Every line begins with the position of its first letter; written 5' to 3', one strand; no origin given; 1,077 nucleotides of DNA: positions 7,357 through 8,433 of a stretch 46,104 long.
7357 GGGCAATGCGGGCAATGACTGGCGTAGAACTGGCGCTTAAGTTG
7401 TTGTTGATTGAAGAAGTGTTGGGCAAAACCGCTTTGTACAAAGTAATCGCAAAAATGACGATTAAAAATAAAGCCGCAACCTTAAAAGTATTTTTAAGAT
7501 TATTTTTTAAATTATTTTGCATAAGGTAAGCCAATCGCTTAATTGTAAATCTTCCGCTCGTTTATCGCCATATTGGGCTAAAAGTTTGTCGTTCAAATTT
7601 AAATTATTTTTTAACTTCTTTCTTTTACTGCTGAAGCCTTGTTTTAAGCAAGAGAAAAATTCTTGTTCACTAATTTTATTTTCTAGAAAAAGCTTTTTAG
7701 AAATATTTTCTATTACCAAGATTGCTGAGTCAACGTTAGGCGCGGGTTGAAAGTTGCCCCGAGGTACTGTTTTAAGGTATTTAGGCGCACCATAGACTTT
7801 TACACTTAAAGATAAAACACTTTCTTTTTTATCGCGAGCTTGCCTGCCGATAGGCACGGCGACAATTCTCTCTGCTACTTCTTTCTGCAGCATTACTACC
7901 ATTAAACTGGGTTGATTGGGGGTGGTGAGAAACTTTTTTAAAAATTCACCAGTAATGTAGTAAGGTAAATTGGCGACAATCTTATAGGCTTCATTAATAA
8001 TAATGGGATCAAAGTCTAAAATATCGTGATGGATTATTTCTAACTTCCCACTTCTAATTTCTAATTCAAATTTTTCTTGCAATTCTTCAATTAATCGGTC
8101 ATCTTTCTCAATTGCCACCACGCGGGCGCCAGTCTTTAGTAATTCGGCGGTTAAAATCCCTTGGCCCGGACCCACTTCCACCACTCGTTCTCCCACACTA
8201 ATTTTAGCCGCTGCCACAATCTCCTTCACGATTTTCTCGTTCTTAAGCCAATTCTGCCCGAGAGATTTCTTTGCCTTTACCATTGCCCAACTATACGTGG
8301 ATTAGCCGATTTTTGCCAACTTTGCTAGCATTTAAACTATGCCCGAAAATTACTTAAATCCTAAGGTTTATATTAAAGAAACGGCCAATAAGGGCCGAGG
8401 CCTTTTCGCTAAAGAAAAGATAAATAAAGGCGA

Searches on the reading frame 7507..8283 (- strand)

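Call 71: search_protein_families(library=pfam, proteins=[window:7507-8283:-], max_evalue=0.001)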
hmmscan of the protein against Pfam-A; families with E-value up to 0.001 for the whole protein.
window:7507-8283:- (258 aa): 4 families
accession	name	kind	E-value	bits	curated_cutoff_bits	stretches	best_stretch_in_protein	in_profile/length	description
PF00398.26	RrnaAD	-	1.3e-51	175.7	24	1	3-256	3-259/263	Ribosomal RNA adenine dimethylase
PF13649.12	Methyltransf_25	-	7.2e-05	23.8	27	1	34-92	1-59/97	Methyltransferase domain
PF13489.12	Methyltransf_23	-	0.0005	20.3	27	1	24-79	15-61/164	Methyltransferase domain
PF08241.18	Methyltransf_11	-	0.00082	20.4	21.2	0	35-92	1-62/95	Methyltransferase domain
